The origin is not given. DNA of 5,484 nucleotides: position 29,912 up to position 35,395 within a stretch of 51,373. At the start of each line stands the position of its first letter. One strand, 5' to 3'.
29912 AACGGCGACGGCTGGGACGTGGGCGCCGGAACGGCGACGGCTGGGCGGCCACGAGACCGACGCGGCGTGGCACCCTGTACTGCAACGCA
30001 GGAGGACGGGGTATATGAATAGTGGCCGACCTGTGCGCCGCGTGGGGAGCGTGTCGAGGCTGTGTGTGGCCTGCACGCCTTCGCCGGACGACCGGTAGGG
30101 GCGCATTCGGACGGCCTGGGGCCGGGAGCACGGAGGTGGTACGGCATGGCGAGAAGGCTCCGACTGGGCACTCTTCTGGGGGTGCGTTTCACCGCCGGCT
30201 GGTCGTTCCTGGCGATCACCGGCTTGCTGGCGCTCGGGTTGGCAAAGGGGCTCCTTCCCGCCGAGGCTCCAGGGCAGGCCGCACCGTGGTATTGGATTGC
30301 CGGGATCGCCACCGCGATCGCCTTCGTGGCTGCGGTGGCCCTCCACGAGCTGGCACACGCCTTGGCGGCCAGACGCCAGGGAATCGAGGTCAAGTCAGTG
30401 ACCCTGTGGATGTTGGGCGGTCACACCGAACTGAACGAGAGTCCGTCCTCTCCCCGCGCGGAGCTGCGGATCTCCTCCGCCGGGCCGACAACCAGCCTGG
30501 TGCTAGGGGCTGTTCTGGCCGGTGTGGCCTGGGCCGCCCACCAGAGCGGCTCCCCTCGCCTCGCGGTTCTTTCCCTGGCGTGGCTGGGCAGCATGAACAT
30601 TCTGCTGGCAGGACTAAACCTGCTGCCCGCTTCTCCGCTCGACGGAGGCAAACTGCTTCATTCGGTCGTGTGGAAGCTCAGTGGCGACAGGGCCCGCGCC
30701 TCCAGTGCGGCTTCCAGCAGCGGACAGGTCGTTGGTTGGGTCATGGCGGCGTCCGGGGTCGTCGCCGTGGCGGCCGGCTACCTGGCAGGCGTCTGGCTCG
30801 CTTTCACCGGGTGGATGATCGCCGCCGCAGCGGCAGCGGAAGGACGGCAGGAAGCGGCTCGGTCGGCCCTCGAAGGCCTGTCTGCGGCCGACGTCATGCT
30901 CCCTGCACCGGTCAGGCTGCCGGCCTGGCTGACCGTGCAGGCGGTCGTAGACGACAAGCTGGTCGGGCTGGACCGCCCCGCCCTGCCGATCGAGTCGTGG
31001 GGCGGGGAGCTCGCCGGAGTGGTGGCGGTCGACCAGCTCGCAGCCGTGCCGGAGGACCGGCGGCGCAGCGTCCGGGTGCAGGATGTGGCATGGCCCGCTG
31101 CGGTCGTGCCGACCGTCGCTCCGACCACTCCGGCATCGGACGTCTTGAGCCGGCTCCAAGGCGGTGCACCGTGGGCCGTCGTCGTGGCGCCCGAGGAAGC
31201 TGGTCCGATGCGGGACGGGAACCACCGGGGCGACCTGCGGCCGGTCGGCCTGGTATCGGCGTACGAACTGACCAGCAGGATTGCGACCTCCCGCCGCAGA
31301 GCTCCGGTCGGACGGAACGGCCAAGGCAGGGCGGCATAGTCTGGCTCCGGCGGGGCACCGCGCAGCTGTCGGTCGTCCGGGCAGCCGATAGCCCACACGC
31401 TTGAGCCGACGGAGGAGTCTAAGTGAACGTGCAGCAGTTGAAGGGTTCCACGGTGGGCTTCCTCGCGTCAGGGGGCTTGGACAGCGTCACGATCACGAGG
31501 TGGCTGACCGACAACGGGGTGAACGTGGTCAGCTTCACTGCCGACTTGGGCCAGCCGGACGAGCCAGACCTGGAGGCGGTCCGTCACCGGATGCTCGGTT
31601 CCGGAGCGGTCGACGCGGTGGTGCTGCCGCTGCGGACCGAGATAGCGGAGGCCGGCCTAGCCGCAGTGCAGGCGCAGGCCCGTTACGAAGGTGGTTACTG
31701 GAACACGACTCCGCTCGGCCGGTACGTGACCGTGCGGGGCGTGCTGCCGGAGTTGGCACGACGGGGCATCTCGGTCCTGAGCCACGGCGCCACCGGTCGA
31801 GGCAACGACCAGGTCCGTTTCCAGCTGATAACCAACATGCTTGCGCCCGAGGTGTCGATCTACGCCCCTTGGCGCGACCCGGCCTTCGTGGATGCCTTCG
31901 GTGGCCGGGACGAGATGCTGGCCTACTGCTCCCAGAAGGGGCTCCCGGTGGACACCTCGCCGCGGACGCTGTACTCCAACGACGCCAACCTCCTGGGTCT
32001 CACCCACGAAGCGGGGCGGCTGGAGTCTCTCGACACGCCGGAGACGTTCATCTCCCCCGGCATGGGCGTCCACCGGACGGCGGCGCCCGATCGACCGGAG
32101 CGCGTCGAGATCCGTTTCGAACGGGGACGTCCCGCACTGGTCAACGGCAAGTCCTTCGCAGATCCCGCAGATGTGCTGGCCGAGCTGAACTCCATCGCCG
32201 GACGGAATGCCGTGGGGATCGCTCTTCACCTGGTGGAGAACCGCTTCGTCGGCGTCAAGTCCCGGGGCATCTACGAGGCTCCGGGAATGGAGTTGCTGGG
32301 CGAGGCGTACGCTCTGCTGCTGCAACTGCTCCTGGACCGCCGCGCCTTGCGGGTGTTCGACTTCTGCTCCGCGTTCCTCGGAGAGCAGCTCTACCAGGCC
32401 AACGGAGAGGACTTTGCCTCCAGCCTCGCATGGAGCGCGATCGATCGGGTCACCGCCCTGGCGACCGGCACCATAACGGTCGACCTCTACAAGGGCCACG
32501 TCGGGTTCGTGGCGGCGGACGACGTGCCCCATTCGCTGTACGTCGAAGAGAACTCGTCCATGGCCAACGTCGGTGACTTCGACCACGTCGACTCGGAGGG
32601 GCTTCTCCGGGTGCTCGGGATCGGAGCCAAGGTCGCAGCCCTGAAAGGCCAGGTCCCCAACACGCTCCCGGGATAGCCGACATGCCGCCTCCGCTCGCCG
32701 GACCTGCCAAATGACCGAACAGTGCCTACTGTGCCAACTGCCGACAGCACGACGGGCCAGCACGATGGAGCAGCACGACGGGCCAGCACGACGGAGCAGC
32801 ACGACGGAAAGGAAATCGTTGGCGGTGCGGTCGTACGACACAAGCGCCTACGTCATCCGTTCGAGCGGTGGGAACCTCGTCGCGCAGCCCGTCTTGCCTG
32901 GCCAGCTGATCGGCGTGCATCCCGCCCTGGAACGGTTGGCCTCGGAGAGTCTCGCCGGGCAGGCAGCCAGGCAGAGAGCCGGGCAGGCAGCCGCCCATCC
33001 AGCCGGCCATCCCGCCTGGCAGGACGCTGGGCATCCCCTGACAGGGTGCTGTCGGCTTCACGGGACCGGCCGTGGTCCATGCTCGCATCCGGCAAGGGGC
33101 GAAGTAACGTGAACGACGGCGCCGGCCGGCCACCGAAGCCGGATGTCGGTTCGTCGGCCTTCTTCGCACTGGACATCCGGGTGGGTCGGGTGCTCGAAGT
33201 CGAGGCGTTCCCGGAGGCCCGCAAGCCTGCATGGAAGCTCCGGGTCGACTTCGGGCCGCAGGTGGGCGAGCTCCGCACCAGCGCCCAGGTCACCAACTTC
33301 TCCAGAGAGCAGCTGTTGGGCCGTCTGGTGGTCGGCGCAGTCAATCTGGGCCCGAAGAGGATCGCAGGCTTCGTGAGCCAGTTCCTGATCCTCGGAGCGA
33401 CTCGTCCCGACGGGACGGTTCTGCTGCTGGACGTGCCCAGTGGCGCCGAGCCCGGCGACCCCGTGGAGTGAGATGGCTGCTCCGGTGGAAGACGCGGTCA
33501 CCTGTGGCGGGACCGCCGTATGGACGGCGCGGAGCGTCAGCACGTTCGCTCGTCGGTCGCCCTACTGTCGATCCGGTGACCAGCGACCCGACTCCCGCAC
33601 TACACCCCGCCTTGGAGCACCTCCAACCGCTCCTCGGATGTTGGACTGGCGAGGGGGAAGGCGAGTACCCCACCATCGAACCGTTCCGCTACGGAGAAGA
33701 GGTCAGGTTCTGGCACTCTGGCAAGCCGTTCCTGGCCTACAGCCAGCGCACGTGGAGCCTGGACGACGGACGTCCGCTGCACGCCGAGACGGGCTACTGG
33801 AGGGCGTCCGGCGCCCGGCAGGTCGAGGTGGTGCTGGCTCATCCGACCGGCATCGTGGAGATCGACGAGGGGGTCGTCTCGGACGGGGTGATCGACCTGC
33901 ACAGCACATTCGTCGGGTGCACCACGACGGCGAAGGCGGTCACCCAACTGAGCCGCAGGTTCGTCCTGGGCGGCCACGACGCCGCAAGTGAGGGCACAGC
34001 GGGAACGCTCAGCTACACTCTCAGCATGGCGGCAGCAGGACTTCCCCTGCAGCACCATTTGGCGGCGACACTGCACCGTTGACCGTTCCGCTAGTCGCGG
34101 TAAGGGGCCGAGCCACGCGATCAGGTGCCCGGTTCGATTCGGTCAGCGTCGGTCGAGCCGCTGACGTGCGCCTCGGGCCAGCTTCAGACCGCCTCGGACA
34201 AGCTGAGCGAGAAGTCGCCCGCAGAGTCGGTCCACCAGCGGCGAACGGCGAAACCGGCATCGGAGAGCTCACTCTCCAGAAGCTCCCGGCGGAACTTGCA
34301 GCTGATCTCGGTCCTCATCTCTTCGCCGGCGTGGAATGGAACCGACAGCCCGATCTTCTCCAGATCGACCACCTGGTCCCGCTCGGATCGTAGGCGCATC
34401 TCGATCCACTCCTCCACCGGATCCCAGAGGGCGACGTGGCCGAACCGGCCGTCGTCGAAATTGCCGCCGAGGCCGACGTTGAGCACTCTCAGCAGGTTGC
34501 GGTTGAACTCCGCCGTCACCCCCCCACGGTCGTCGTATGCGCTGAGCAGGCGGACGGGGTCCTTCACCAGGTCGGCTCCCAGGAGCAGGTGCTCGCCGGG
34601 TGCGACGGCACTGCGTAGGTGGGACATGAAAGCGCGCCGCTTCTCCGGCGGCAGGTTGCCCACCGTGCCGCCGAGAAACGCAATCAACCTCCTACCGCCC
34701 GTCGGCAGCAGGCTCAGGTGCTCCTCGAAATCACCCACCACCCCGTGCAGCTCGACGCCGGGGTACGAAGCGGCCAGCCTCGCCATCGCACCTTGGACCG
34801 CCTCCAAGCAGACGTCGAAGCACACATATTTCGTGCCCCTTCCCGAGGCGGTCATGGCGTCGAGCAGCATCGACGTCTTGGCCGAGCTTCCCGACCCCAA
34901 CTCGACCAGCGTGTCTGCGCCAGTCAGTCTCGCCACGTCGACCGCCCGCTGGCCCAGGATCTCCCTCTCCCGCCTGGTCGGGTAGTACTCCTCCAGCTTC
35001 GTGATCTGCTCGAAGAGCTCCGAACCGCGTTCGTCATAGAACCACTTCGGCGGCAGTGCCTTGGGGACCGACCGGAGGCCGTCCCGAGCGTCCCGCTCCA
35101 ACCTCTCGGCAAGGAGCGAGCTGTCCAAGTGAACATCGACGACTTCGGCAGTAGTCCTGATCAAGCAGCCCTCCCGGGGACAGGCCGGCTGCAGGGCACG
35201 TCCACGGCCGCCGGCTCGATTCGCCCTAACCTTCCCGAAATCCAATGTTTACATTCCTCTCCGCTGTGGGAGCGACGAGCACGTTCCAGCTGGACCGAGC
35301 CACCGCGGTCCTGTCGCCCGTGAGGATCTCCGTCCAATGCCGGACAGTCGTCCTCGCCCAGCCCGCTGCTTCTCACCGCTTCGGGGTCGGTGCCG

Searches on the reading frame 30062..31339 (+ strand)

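Call 79: search_protein_families(library=pfam, max_evalue=0.0001, proteins=[window:30062-31339:+])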
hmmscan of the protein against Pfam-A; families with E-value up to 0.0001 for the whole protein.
window:30062-31339:+ (425 aa): 2 families
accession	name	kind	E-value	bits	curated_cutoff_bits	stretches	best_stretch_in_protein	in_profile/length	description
PF02163.28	Peptidase_M50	-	1e-21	77.8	27.2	2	84-156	2-100/221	Peptidase family M50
PF13398.12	Peptidase_M50B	-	5e-05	23.5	26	1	87-172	20-105/201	Peptidase M50B-like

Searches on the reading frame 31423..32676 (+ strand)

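Call 79: search_protein_families(library=pfam, max_evalue=0.0001, proteins=[window:31423-32676:+])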
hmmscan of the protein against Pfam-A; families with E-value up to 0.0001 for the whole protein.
window:31423-32676:+ (417 aa): 2 families
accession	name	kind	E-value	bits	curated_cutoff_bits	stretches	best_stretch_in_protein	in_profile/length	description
PF20979.2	Arginosuc_syn_C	-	2.9e-36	125.5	27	1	184-404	1-218/219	Arginosuccinate synthase C-terminal domain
PF00764.25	Arginosuc_synth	-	4.8e-32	111.7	27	1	16-175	7-162/162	Arginosuccinate synthase N-terminal HUP domain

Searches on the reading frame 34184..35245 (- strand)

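Call 79: search_protein_families(library=pfam, max_evalue=0.0001, proteins=[window:34184-35245:-])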
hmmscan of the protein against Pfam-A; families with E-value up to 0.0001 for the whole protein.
window:34184-35245:- (353 aa): 1 family
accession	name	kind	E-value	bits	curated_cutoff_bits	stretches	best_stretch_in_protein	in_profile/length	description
PF10017.15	Methyltransf_33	-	8e-107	357.2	23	1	50-351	2-303/304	Histidine-specific methyltransferase, SAM-dependent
